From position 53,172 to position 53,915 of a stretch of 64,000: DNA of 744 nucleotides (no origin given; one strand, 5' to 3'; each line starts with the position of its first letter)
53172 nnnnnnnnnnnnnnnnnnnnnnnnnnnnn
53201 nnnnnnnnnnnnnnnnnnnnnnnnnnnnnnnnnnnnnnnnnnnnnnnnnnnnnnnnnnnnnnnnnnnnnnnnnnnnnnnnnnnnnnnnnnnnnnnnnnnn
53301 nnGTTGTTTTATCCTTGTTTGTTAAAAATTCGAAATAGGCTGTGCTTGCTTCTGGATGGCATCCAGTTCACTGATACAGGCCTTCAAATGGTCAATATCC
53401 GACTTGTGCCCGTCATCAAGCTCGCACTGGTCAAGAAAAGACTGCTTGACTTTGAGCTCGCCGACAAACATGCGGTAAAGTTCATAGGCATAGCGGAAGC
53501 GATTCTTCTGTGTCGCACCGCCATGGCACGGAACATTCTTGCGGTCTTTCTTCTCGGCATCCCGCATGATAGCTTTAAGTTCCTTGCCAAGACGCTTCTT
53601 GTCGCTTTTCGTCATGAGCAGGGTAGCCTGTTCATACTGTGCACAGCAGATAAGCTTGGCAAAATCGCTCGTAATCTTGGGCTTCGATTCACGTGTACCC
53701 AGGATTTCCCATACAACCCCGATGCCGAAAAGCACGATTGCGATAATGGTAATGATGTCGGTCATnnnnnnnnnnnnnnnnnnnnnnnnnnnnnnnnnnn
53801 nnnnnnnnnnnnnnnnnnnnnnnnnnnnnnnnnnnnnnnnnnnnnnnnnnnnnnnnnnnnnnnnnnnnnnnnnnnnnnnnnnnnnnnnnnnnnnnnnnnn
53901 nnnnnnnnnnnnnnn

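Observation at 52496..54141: Phage-encoded SPFH/prohibitin lipoprotein, membrane partner and bactofilin-like protein in one cluster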

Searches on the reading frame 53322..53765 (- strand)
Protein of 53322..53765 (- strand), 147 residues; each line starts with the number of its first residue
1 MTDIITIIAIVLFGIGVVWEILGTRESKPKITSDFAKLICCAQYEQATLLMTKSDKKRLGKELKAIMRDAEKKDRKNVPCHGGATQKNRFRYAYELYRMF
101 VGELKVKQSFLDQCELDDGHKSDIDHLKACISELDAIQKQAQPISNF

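Call 6: search_protein_families(library=pfam, proteins=[window:53322-53765:-], max_evalue=1)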
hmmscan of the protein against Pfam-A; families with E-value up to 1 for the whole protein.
window:53322-53765:- (147 aa): 1 family
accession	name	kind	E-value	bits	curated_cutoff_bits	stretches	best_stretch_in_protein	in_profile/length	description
PF12761.13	End3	-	0.033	14.8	25.2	1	51-144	11-100/115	Actin cytoskeleton-regulatory complex protein END3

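Call 7: search_protein_families(library=phrogs, proteins=[window:53322-53765:-], max_evalue=0.01)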
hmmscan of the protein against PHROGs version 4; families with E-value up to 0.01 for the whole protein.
window:53322-53765:- (147 aa): 0 families

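Call 13: search_protein_families(library=ncbifam, proteins=[window:53322-53765:-], max_evalue=1)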
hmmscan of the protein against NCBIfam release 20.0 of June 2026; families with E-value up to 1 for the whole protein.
window:53322-53765:- (147 aa): 2 families
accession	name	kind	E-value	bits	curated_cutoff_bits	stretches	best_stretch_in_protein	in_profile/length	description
NF041131.1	RicT_YaaT_fam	subfamily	0.038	13.5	70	1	30-63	165-198/213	regulatory iron-sulfur-containing complex subunit RicT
TIGR04425.1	P_lya_rel_AroB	hypoth_equivalog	0.95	8.4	400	0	46-76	298-328/348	AroB-related putative sugar phosphate phospholyase (cyclizing)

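Call 20: find_homologous_proteins(query=window:53322-53765:-)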
Query window:53322-53765:- (147 aa): 12 proteins with E <= 0.001 among 19 candidates.
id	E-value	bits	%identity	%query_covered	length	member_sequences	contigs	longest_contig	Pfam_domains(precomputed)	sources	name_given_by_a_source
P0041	3.8e-85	301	91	100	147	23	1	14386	-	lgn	-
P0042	3.9e-78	278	88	100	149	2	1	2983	-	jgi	jgi:hypothetical protein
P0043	1.2e-71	257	85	90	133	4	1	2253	-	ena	-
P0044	2.4e-45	172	63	90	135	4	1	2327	-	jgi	jgi:hypothetical protein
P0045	2.5e-45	172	64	90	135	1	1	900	-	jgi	jgi:hypothetical protein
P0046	6.9e-43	164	60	90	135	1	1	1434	-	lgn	-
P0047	2.9e-42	162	61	90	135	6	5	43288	-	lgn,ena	-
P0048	7.7e-42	161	61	90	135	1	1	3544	-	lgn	-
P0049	6.7e-41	157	61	89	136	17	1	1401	-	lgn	-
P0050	4.4e-40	155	61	89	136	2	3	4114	-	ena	-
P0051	1.4e-39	153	59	89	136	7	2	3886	-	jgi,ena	-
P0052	3.4e-39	152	58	90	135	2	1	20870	-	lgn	-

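Call 21: find_encoding_contigs(protein=P0047, flank=8000, max_places=3)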
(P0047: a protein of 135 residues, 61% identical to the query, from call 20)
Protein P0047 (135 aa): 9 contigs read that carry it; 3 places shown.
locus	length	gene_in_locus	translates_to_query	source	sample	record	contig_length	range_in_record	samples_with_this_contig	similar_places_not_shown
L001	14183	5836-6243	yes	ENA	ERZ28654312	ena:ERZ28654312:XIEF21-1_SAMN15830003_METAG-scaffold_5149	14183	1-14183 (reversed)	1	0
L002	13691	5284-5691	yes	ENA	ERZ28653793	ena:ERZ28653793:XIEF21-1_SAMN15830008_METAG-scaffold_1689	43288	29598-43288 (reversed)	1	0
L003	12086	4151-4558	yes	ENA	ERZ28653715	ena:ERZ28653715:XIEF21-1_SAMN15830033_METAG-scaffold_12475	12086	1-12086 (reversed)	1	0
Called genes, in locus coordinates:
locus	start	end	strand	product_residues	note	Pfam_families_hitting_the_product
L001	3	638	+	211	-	?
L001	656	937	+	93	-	-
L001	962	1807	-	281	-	-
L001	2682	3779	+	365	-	PF01467:CTP_transf_like (weak), PF00293:NUDIX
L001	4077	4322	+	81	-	-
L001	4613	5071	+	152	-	-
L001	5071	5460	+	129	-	-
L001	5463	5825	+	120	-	-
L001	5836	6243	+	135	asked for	-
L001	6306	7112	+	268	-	PF01145:Band_7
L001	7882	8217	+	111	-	-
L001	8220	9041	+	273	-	-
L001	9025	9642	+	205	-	-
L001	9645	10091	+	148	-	-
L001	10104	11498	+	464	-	PF17767:NAPRTase_N, PF04095:NAPRTase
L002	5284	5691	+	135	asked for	-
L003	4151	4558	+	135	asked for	-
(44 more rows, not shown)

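Call 38: search_protein_families(library=padloc, proteins=[window:53322-53765:-], max_evalue=0.01)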
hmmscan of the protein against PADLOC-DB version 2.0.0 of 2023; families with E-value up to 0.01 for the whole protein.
window:53322-53765:- (147 aa): 0 families

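Call 45: predict_structure(alignment_id=A2)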
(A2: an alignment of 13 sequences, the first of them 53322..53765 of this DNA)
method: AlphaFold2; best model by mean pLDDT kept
length: 147 residues; sequences in the alignment: 13
mean_pLDDT: 82.1   pTM: 0.69
mean pLDDT of the five models: 82.1, 80.7, 80.7, 80.6, 76.8
residues with pLDDT >= 90: 77; 70-90: 39; 50-70: 21; < 50: 10
segments of 3 or more residues with pLDDT < 50: 22-27
pLDDT, mean of each block of 10 residues (from residue 1): 67 59 51 88 92 91 93 88 85 95 90 92 94 84 54
secondary structure, 60 per line:
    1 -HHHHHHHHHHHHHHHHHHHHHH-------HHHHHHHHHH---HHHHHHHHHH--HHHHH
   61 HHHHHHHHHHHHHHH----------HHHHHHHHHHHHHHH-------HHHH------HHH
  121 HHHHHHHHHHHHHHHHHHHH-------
elements in order: H2-23 H31-40 H44-53 H56-75 H86-100 H108-111 H118-140
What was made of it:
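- On NfeD (PF01957), as partner of SPFH: The AF2 model is entirely alpha-helical with pLDDT 82 (call 45).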

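Call 56: search_protein_representatives(alignment_id=A2)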
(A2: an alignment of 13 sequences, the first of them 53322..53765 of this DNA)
Query: 13 sequences, 135 profile positions. Proteins with E-value up to 0.001 (for the whole library): 12; up to 1e-10: 4; up to 1e-30: 1. The best 12 are listed.
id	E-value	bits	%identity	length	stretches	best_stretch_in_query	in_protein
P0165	1.7e-34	135.1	-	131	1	7-131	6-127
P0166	1.6e-30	122.2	-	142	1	2-133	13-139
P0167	3.2e-16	75.9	-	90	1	1-59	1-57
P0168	1.2e-11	61.1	-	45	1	1-45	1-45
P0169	8.6e-07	45.4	-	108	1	27-131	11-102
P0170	7.7e-06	42.3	-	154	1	7-107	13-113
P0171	9.3e-05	38.8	-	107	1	17-76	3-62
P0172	1.0e-04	38.7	-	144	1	6-75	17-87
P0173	1.5e-04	38.1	-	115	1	20-75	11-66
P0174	2.1e-04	37.6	-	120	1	26-100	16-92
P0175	3.9e-04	36.8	-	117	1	29-134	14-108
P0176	6.2e-04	36.1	-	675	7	18-44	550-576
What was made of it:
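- On NfeD (PF01957), as partner of SPFH: The family has 12 members in 1.84 billion representatives (call 56).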
